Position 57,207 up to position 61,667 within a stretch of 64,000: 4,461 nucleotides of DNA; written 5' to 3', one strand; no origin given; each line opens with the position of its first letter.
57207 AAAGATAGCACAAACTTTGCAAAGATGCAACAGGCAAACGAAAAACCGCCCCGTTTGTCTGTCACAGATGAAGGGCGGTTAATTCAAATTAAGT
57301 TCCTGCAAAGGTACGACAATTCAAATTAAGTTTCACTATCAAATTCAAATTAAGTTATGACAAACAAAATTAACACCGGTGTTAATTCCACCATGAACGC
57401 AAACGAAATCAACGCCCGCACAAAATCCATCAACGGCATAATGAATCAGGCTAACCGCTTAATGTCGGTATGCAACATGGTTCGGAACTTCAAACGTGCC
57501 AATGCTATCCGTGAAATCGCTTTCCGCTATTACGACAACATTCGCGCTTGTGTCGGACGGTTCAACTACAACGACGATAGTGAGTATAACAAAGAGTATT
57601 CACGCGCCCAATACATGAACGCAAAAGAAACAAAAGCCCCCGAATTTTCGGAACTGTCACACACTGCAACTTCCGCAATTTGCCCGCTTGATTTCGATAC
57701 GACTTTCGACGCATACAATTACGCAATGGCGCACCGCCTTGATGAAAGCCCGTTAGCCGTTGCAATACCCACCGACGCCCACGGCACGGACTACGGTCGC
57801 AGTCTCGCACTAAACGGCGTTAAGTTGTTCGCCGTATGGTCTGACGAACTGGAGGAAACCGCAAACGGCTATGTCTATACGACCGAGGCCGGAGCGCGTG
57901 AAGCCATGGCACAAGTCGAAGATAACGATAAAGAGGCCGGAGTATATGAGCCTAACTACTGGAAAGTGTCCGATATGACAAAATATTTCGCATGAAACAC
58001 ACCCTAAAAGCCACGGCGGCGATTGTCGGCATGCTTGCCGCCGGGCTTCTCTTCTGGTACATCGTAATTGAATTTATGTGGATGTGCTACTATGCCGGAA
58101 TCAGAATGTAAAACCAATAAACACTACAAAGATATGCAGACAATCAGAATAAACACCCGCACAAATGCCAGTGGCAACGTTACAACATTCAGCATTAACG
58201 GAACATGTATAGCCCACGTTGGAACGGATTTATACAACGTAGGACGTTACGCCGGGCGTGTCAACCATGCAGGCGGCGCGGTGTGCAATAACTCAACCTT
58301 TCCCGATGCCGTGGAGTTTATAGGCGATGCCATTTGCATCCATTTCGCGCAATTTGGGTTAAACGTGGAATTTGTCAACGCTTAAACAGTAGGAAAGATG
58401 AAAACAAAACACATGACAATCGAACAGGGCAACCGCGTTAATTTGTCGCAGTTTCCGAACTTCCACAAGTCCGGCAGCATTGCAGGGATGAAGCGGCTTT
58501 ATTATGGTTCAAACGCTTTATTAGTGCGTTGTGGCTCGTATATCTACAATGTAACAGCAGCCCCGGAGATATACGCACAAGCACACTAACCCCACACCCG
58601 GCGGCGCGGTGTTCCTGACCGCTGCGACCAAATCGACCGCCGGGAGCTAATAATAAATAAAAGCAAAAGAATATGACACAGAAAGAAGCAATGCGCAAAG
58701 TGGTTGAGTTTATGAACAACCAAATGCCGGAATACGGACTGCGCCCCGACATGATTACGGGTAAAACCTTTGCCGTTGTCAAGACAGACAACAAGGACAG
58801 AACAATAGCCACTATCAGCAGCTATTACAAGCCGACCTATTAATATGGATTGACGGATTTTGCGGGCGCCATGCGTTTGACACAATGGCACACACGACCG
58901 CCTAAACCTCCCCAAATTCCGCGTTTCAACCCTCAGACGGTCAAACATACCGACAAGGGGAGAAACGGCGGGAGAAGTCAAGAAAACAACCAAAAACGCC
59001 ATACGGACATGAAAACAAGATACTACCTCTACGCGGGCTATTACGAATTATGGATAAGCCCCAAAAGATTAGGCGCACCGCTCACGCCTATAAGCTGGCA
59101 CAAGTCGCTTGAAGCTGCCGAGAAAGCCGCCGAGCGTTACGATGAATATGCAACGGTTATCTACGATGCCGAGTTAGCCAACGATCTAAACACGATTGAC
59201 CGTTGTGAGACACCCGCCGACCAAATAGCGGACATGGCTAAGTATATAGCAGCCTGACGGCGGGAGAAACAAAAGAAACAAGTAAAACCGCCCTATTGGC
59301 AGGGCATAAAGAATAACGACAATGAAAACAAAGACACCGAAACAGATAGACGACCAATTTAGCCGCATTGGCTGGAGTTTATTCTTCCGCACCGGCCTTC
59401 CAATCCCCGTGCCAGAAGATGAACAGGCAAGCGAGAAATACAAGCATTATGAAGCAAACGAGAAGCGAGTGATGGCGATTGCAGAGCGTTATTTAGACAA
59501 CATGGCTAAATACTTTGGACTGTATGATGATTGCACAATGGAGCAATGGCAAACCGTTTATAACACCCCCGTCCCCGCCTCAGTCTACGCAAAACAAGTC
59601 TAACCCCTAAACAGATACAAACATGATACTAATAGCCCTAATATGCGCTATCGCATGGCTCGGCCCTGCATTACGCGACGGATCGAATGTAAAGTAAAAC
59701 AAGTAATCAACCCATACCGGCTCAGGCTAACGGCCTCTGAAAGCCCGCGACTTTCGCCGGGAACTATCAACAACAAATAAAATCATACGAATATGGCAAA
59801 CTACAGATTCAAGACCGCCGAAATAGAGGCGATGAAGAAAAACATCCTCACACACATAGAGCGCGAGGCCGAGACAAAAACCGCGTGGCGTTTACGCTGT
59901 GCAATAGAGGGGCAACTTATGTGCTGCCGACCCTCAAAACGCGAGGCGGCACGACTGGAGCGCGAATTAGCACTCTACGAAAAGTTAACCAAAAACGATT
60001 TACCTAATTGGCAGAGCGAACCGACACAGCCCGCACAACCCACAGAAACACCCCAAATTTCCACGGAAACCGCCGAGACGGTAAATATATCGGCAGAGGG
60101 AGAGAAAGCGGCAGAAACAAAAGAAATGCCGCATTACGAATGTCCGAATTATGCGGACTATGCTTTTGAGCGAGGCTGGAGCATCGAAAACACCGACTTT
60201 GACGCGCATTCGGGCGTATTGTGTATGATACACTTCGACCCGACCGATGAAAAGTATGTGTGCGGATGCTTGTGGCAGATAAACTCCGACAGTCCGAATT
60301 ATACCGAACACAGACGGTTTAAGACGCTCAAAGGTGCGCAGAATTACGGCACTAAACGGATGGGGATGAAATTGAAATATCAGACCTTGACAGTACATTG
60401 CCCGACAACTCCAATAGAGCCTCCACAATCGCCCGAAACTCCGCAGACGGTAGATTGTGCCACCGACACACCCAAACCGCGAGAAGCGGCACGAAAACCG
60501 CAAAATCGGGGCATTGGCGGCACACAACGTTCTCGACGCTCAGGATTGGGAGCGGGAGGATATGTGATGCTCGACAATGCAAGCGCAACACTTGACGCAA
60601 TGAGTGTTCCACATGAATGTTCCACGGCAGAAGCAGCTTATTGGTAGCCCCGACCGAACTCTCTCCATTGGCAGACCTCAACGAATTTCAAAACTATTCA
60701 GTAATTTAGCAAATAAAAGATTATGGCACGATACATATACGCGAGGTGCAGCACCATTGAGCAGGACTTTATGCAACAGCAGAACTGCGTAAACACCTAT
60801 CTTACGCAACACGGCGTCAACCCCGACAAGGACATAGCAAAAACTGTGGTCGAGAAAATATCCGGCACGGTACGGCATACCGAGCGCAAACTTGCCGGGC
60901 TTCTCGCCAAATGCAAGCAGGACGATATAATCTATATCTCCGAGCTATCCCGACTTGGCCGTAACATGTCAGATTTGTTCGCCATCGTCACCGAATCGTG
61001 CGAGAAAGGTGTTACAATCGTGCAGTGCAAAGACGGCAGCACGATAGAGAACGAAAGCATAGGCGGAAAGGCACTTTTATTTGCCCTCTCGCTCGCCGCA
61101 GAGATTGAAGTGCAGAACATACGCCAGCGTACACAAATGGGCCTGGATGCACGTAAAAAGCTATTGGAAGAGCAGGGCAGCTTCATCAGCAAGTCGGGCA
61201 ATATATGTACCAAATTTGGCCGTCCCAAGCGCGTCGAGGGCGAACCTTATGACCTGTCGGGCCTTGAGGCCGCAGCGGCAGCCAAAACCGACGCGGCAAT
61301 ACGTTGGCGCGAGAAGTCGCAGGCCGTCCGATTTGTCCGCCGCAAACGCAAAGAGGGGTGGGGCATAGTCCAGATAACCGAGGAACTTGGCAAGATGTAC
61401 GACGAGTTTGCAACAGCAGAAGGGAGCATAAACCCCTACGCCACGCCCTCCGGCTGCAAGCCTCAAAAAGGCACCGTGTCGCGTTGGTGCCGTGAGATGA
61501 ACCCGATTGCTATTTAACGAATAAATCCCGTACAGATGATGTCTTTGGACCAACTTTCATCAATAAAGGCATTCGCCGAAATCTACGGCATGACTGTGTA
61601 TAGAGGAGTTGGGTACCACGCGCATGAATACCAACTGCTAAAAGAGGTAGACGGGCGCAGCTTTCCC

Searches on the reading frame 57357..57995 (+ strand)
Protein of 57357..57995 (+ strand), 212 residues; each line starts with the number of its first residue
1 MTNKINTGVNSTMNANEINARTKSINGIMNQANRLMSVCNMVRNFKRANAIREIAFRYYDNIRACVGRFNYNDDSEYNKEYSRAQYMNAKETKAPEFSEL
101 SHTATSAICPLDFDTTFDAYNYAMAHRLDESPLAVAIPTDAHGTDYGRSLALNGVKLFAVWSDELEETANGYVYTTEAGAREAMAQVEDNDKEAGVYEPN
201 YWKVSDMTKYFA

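Call 14: search_protein_families(library=phrogs, proteins=[window:57357-57995:+], max_evalue=0.01)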
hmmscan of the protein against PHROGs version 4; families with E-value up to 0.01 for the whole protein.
window:57357-57995:+ (212 aa): 0 families

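Call 15: search_protein_families(library=pfam, proteins=[window:57357-57995:+], max_evalue=0.01)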
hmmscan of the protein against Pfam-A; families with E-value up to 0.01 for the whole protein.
window:57357-57995:+ (212 aa): 0 families

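Call 16: find_related_loci(query=window:57357-57995:+, collection=viral_contigs, flank=4000)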
Query window:57357-57995:+ (212 aa) in viral_contigs; peptide patterns used: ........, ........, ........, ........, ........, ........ (x = any residue, [..] = any of these).
6 stretches matched a pattern; 5 encode a relative of the query (tblastn E <= 1e-3); 5 distinct loci.
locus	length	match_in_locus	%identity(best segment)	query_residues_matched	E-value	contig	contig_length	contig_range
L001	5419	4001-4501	65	34-212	5e-68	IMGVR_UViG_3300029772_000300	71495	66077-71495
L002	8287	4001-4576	56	3-212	2e-67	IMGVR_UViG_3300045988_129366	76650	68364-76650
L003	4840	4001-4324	72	105-212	2e-51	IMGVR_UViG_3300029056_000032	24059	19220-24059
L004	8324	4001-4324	70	105-212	6e-50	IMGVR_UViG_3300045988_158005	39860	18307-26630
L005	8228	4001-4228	36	46-114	1e-5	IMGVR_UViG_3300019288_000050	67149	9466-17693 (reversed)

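Call 46: find_homologous_proteins(query=window:57357-57995:+, max_evalue=0.001)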
Query window:57357-57995:+ (212 aa): 89 proteins with E <= 0.001 among 282 candidates.
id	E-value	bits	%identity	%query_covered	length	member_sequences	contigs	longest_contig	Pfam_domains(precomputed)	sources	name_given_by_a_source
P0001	1.6e-137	474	100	100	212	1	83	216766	-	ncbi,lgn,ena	-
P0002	1.2e-136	471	99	100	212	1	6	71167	-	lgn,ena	-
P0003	7.2e-124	429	98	94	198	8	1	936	-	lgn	-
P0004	2.6e-85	303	71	99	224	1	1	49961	-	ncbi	-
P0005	8.7e-78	279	100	59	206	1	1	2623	-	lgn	-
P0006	2.5e-77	277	99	59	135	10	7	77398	-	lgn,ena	-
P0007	3.5e-77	277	69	91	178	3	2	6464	-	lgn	-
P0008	3.4e-70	254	67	94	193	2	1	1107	-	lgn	-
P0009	2.5e-68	248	91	59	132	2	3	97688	-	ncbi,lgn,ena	-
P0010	2.9e-67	245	90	59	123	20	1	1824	-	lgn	-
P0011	8.5e-62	227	75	69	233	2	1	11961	-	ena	-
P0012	3.0e-61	225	58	95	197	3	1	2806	-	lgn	-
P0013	1.6e-60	223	89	54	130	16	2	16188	-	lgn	-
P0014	1.2e-58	216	86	54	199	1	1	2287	-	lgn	-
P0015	1.7e-58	216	62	80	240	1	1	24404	-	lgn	-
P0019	5.9e-54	201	79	55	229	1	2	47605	-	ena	-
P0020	1.7e-53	200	81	54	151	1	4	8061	-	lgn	-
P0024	4.1e-52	195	81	51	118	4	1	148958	-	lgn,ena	-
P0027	2.5e-51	193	81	51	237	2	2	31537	-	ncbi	-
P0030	8.6e-50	188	51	100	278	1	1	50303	-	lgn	-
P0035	6.9e-46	175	49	100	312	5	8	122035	-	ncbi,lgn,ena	-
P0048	6.6e-38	149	64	51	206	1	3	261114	-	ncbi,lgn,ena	-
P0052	5.8e-37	146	61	54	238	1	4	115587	-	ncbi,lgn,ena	-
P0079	3.1e-30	124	54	60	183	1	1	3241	-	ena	-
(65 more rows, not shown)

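Call 47: find_encoding_contigs(protein=P0001, flank=3000, max_places=10)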
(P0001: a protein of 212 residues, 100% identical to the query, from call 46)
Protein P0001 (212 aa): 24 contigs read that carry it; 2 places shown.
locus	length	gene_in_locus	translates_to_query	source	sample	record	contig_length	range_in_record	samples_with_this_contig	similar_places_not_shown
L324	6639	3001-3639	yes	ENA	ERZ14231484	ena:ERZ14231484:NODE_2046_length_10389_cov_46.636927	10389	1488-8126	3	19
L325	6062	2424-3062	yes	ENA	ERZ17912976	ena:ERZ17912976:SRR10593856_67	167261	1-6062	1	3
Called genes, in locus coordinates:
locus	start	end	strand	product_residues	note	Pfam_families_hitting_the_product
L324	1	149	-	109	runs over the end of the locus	PF24203:Phage_ProQ_C_like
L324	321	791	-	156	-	-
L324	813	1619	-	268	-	PF01555:N6_N4_Mtase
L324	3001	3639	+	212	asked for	-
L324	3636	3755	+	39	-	-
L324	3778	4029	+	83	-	-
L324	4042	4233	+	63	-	-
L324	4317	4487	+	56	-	-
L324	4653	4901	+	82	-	-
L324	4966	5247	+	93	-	-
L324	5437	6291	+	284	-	-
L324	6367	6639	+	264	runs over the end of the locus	PF00239:Resolvase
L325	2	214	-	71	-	?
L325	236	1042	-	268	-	PF01555:N6_N4_Mtase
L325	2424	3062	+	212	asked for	-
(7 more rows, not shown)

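Call 48: find_encoding_contigs(protein=P0004, flank=3000, max_places=3)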
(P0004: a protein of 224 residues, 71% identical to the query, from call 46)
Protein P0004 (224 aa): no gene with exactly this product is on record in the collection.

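Call 49: find_encoding_contigs(protein=P0015, flank=3000, max_places=3)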
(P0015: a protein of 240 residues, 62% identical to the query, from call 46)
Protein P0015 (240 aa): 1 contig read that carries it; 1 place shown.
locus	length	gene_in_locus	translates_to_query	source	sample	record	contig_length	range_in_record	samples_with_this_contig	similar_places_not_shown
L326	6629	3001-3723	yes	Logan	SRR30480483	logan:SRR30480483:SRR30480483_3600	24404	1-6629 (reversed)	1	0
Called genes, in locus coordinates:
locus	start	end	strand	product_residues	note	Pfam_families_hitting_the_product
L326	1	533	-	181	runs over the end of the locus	-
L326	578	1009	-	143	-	-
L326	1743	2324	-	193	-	-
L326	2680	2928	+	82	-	-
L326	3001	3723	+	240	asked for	-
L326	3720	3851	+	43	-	-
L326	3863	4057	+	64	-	-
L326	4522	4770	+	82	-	-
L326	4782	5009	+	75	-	-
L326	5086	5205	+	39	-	-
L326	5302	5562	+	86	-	-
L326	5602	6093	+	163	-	-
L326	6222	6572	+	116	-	-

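Call 50: find_encoding_contigs(protein=P0035, flank=3000, max_places=4)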
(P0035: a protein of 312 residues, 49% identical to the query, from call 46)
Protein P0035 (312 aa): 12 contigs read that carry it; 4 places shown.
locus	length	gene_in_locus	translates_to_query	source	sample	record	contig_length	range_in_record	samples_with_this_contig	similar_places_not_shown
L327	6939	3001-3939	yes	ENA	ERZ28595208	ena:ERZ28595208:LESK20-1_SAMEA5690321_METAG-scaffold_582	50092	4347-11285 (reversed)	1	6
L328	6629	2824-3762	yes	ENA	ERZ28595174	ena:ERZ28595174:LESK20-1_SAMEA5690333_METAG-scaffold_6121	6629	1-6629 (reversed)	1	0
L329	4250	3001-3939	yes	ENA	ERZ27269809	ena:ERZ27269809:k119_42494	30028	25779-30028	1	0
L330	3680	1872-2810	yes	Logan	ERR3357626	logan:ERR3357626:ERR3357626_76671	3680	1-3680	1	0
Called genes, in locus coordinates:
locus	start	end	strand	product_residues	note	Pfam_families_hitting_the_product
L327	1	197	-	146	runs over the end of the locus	-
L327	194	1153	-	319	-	PF01507:PAPS_reduct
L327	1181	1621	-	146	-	-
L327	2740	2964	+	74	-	-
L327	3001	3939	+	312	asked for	-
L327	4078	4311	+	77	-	-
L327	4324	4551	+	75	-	-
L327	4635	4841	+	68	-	-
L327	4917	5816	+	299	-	-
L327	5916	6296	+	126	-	-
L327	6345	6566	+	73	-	-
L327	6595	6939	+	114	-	-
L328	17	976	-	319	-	PF01507:PAPS_reduct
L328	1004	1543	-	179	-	-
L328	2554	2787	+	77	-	-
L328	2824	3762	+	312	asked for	-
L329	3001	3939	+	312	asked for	-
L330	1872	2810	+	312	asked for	-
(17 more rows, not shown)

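Call 51: find_encoding_contigs(protein=P0030, flank=3000, max_places=3)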
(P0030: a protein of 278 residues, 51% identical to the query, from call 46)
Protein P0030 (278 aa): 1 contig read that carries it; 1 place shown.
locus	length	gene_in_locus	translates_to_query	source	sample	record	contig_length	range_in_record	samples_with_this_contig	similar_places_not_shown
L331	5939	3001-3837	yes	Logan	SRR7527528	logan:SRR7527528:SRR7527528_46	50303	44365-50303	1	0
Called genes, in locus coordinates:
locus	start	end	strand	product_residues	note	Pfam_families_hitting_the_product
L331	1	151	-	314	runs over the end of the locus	-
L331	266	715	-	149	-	PF13392:HNH_3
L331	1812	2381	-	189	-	-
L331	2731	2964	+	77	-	-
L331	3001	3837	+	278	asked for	-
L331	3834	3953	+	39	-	-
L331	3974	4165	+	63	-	-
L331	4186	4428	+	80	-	-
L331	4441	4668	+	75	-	-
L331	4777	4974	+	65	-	-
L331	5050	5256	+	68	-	-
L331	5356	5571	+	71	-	-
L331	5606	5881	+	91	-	-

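Call 54: find_encoding_contigs(protein=P0019, flank=3000, max_places=3)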
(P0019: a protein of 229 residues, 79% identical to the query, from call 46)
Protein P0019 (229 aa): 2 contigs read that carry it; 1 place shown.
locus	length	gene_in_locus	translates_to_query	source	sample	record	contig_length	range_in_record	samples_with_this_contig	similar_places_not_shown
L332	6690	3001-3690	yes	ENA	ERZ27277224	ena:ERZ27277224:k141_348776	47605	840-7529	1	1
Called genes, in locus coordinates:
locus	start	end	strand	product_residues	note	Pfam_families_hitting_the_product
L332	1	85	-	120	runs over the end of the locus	-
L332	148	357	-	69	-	-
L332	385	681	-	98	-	-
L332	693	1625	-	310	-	-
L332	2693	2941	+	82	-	-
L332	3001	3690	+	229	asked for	-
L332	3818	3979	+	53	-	-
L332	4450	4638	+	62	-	-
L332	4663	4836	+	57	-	-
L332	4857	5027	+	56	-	PF14207:DpnD-PcfM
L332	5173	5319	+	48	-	-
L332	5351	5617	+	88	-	-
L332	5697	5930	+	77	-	-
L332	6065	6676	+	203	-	PF01381:HTH_3, PF12844:HTH_19 (weak), PF13443:HTH_26 (weak)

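Call 55: find_encoding_contigs(protein=P0048, flank=3000, max_places=3)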
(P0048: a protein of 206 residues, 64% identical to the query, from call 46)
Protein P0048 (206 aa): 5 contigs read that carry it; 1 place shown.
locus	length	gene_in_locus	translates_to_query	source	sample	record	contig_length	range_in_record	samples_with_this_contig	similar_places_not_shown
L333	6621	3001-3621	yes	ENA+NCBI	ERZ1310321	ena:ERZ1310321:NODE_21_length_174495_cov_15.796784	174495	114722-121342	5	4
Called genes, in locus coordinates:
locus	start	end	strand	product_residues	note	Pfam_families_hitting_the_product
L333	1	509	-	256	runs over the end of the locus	-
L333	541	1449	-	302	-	-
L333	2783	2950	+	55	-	-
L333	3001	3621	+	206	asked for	-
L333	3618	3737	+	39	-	-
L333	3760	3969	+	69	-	-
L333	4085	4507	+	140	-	-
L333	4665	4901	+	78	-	-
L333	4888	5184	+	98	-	-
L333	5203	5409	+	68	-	-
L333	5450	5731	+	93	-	-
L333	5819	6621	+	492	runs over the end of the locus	-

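Call 56: find_encoding_contigs(protein=P0052, flank=3000, max_places=3)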
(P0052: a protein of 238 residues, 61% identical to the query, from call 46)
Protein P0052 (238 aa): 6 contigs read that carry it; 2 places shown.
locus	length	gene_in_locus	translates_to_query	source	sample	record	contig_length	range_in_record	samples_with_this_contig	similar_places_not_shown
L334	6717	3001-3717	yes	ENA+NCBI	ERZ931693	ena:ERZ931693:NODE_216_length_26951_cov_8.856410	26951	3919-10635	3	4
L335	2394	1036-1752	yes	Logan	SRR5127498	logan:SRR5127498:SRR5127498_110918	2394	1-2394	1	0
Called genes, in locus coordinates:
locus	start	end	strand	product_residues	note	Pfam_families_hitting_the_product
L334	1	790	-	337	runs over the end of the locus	-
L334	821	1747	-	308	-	-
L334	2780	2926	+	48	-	-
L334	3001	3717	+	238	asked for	-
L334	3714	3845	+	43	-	-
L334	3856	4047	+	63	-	-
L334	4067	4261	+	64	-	-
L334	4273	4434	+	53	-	-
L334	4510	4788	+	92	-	-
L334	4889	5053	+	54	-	-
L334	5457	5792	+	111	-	-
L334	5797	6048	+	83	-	-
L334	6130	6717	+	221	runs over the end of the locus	-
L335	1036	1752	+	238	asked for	-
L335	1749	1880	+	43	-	-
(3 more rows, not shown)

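Call 76: search_protein_families(library=pfam, proteins=[window:57357-57995:+], max_evalue=1)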
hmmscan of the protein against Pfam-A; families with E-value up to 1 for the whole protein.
window:57357-57995:+ (212 aa): 0 families

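Call 81: list_cluster_members(proteins=[P0001, P0035, P0048])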
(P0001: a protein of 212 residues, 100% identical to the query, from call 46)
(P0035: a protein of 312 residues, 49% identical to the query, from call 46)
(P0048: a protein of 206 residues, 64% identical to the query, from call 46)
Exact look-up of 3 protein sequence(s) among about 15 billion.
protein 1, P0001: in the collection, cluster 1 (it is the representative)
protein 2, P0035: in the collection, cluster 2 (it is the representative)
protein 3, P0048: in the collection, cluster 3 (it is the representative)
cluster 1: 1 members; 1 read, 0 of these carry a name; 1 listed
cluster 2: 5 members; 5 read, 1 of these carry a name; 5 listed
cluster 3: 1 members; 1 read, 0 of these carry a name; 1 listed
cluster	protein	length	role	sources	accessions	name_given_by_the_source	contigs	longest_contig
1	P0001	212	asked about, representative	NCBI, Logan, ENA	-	-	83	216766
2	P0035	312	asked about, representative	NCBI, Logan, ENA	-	-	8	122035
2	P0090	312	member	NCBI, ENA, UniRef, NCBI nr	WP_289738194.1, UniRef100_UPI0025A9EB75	hypothetical protein [Paramuribaculum intestinale] | hypothetical protein n=1 Tax=Paramuribaculum intestinale TaxID=2094151 RepID=UPI0025A9EB75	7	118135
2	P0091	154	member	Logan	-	-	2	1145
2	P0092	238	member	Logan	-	-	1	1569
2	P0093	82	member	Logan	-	-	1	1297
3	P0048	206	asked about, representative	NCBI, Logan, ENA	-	-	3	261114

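Call 84: find_encoding_contigs(protein=P0024, flank=2500, max_places=3)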
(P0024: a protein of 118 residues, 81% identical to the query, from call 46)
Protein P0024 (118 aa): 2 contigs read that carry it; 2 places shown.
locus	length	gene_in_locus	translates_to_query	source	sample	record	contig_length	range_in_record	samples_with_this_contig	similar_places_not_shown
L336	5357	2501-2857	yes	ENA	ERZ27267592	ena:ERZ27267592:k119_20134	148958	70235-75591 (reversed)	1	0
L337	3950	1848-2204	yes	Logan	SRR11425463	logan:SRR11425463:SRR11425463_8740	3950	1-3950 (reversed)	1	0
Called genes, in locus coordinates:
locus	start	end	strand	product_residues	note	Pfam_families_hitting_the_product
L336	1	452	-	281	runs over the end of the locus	PF01507:PAPS_reduct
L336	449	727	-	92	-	-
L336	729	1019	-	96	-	-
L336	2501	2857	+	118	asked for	-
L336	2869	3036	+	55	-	-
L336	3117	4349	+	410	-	PF18847:LPD29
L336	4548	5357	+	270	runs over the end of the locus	PF00239:Resolvase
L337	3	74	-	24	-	?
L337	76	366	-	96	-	-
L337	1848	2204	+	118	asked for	-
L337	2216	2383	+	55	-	-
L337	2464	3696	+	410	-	PF18847:LPD29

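Call 85: find_encoding_contigs(protein=P0027, flank=2500, max_places=3)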
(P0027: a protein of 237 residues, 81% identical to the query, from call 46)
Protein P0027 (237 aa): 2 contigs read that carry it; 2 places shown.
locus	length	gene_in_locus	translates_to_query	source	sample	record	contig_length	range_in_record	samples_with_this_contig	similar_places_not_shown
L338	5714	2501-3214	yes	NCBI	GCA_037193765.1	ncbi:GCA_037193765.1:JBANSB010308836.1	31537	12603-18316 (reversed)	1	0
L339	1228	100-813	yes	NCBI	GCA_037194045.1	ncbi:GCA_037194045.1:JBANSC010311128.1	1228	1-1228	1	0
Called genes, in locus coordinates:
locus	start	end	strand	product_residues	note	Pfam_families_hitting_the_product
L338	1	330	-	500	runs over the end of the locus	PF08706:D5_N (weak), PF19263:DUF5906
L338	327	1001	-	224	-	-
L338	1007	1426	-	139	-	PF14902:DUF4494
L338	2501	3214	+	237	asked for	-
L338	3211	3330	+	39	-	-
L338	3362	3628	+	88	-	-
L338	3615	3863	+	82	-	-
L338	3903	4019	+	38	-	-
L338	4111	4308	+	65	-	-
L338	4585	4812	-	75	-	-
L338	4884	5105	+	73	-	-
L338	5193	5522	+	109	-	-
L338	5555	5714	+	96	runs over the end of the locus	-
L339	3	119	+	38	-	?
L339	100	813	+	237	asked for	-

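Call 86: find_encoding_contigs(protein=P0020, flank=2500, max_places=3)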
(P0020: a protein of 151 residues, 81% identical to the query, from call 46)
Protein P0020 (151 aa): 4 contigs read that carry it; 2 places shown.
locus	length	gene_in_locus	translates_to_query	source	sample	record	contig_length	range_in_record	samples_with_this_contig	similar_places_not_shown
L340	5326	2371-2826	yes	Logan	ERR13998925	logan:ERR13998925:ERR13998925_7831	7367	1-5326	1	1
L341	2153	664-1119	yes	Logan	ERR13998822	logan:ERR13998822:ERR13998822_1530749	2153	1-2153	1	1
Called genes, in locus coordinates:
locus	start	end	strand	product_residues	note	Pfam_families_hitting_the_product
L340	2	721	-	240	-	?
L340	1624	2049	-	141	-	-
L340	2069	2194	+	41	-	-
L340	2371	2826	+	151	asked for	-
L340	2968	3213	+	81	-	-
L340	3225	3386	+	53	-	PF07151:DUF1391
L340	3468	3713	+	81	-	-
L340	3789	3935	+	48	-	-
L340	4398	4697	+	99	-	-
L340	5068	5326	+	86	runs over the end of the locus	-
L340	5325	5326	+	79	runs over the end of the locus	-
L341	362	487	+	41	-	-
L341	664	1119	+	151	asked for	-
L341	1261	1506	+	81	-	-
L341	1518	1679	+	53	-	PF07151:DUF1391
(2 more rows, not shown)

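Call 102: find_encoding_contigs(protein=P0079, flank=2500, max_places=3)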
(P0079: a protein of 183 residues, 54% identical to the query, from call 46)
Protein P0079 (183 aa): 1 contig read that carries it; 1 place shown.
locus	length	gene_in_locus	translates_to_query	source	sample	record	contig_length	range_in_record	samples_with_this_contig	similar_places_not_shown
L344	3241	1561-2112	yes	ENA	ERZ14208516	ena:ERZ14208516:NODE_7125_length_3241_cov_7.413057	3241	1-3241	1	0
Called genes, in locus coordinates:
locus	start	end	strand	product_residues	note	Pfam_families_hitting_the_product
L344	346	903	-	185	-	-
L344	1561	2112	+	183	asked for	-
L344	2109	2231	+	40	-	-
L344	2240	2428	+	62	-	-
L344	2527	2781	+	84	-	-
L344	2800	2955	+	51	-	-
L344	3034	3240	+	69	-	?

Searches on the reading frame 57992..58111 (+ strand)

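Call 76: search_protein_families(library=pfam, proteins=[window:57992-58111:+], max_evalue=1)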
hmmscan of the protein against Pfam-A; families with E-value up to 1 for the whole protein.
window:57992-58111:+ (39 aa): 1 family
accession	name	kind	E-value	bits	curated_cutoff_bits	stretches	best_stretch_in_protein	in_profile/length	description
PF18204.6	PGF-CTERM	-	0.014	15.8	18.8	1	7-22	6-21/23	PGF-CTERM motif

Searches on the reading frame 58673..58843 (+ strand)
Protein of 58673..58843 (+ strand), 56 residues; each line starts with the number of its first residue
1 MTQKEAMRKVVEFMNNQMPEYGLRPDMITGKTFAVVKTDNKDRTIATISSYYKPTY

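Call 76: search_protein_families(library=pfam, proteins=[window:58673-58843:+], max_evalue=1)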
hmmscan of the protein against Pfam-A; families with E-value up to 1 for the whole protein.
window:58673-58843:+ (56 aa): 1 family
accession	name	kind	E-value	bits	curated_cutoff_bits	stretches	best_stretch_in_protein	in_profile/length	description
PF18410.7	BTHB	-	0.042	14.2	25.6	1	7-46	17-56/72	Basic tilted helix bundle domain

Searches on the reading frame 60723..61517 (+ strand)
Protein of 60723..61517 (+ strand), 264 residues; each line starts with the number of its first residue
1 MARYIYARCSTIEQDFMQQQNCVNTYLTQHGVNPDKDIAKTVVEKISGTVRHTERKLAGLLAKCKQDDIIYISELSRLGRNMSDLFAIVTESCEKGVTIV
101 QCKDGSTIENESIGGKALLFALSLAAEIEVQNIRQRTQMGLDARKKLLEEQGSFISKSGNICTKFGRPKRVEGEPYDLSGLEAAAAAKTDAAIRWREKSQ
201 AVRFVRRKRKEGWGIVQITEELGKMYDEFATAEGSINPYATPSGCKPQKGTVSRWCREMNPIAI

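Call 14: search_protein_families(library=phrogs, proteins=[window:60723-61517:+], max_evalue=0.01)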
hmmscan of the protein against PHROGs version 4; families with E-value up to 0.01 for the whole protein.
window:60723-61517:+ (264 aa): 3 families
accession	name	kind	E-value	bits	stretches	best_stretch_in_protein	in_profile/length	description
phrog_125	-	DNA, RNA and nucleotide metabolism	8.9e-30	105.1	1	1-223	20-190/254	DNA invertase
phrog_95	-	integration and excision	1.4e-14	54.7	1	4-147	91-236/651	integrase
phrog_6620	-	integration and excision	0.00013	22.6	1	5-104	60-157/201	transposase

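Call 15: search_protein_families(library=pfam, proteins=[window:60723-61517:+], max_evalue=0.01)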
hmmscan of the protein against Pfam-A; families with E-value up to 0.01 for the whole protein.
window:60723-61517:+ (264 aa): 2 families
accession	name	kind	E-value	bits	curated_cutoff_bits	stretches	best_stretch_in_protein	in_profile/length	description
PF00239.26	Resolvase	-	1.8e-24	86.9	23.3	1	4-146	2-141/145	Resolvase, N terminal domain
PF05496.18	RuvB_N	-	0.0023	18.1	27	1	43-103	61-121/159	Holliday junction DNA helicase RuvB P-loop domain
